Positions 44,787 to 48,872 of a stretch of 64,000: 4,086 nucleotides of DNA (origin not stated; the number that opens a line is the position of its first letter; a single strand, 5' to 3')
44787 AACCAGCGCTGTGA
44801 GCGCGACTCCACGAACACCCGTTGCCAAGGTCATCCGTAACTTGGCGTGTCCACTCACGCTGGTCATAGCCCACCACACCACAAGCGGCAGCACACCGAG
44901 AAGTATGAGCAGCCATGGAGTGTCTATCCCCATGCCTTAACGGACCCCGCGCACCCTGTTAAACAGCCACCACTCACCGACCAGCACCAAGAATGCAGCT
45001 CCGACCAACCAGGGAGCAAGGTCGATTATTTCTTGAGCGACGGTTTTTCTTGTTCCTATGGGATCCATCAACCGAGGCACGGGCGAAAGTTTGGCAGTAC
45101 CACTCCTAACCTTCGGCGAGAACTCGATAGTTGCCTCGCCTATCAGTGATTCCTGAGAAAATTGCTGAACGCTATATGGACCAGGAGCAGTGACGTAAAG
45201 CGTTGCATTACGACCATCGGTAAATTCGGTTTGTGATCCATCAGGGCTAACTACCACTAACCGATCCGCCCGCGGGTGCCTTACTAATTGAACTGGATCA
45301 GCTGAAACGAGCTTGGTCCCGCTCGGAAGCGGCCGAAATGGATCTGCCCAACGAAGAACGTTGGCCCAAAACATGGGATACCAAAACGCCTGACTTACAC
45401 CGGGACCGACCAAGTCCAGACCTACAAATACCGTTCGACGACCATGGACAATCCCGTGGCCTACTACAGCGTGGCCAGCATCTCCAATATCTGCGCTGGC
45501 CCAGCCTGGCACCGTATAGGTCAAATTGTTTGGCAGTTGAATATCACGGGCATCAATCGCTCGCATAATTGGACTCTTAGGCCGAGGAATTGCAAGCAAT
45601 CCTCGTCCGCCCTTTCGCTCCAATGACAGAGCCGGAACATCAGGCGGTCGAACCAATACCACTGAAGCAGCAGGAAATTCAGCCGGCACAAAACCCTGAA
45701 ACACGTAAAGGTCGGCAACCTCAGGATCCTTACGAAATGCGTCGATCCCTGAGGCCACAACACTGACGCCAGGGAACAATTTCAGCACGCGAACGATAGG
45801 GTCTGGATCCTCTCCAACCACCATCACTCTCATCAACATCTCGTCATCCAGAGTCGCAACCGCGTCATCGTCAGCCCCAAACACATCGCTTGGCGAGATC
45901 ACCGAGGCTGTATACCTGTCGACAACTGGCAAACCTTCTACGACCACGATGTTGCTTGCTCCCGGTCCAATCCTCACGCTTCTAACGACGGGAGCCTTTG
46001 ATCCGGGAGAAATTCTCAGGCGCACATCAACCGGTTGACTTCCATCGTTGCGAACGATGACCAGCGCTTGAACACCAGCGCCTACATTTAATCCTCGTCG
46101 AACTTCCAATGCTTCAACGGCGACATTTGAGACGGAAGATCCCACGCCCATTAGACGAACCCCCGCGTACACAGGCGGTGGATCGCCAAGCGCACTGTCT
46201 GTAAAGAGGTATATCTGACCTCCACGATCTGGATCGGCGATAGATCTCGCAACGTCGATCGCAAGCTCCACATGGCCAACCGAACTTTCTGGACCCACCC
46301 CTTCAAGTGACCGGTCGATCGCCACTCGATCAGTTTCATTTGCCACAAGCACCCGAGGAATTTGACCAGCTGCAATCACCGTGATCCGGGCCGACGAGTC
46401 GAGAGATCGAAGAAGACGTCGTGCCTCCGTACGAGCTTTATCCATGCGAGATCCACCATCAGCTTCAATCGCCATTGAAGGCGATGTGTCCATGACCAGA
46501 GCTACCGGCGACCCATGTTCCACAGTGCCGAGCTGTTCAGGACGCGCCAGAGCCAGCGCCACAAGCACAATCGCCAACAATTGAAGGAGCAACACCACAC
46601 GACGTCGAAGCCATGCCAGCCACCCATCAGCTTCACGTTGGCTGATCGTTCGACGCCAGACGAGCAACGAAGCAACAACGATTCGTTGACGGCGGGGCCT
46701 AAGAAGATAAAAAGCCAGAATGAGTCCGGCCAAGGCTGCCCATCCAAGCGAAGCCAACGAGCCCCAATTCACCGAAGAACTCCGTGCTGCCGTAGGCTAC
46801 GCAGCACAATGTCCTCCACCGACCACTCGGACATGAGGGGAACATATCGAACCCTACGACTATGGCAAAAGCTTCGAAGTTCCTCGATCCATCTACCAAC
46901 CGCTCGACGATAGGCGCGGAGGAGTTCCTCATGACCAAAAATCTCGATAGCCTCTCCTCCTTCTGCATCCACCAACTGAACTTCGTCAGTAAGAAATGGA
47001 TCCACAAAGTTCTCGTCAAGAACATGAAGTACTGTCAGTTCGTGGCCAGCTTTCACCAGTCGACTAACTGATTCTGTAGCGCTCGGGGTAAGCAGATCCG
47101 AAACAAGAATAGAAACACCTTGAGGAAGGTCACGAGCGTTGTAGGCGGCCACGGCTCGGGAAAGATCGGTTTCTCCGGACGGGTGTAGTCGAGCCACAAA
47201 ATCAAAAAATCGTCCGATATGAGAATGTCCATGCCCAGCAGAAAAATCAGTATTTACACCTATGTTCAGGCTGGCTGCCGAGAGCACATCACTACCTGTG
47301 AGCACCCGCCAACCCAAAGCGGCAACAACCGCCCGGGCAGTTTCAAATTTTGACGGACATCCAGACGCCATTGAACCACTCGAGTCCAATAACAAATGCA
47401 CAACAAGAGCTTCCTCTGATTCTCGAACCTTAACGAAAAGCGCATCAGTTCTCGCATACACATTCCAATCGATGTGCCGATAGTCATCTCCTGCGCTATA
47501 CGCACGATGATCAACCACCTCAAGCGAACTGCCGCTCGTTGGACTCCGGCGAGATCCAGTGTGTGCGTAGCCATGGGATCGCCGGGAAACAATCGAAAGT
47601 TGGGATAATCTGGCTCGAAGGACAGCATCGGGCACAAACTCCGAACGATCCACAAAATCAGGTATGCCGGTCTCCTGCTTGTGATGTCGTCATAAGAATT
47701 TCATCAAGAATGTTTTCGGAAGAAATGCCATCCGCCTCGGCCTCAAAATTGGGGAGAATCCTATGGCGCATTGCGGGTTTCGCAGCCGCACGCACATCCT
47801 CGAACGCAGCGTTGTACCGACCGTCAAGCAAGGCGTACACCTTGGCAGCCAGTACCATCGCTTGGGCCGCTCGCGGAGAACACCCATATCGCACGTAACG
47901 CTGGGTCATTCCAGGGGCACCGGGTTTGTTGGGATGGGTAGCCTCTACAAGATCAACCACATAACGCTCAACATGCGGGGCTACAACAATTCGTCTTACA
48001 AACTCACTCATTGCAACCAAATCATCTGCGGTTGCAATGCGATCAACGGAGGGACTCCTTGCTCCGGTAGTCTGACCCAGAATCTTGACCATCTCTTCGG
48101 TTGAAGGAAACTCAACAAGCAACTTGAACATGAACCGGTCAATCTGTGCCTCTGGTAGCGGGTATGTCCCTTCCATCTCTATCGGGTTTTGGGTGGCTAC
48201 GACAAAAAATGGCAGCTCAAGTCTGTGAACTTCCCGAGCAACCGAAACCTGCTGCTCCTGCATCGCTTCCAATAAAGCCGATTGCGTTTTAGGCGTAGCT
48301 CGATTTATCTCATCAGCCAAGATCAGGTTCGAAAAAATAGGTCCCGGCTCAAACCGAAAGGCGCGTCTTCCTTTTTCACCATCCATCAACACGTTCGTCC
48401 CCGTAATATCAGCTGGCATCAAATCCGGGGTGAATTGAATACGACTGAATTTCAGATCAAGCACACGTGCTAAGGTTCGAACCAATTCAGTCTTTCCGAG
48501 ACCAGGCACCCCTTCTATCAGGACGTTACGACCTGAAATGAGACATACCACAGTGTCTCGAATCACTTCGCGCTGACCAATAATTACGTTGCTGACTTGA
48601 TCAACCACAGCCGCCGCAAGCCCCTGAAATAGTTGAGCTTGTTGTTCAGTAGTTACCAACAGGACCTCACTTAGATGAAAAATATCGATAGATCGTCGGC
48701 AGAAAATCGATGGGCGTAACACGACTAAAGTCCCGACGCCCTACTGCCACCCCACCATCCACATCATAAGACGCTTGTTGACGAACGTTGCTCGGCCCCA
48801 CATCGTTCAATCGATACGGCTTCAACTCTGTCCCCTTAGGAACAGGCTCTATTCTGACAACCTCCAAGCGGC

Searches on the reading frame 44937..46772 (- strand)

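Call 64: search_protein_families(library=pfam, proteins=[window:44937-46772:-], max_evalue=0.00001)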
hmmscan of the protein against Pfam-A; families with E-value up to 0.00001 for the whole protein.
window:44937-46772:- (611 aa): 2 families
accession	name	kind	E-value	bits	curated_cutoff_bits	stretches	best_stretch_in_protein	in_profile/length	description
PF13519.12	VWA_2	-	4e-10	40.7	27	1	90-193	1-106/107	von Willebrand factor type A domain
PF07584.16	BatA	-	2.4e-08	34.7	25.9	1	9-78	11-77/77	Aerotolerance regulator N-terminal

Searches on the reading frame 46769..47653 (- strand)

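Call 64: search_protein_families(library=pfam, proteins=[window:46769-47653:-], max_evalue=0.00001)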
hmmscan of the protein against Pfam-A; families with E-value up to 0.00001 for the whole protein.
window:46769-47653:- (294 aa): 1 family
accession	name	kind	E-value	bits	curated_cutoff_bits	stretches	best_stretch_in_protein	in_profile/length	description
PF01882.25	DUF58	-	1.2e-31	110.1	23.4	1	48-251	1-209/216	Protein of unknown function DUF58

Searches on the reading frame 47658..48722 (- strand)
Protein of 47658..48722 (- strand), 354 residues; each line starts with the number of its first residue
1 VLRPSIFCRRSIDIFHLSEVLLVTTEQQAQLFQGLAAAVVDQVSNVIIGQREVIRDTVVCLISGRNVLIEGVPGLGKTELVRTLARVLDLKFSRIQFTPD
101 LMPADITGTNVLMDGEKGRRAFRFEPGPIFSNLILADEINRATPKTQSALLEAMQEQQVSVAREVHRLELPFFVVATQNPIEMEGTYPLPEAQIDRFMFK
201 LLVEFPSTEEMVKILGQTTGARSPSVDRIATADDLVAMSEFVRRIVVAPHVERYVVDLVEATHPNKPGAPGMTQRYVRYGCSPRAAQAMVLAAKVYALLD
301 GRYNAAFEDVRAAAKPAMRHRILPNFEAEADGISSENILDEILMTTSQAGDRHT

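Call 64: search_protein_families(library=pfam, proteins=[window:47658-48722:-], max_evalue=0.00001)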
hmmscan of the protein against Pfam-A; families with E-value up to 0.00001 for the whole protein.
window:47658-48722:- (354 aa): 4 families
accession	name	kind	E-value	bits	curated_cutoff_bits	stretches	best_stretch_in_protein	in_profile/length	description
PF07726.17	AAA_3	-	1.2e-62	210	27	1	67-199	2-131/131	ATPase family associated with various cellular activities (AAA)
PF17863.7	AAA_lid_2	-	7.3e-18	64.5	22.7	1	273-342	5-74/74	AAA lid domain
PF07728.20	AAA_5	-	2.5e-13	50.7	22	1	66-197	1-139/139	AAA domain (dynein-related subfamily)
PF20030.5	bpMoxR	-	2e-11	43.8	27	1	38-217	5-180/205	MoxR domain in the MoxR-vWA-beta-propeller ternary systems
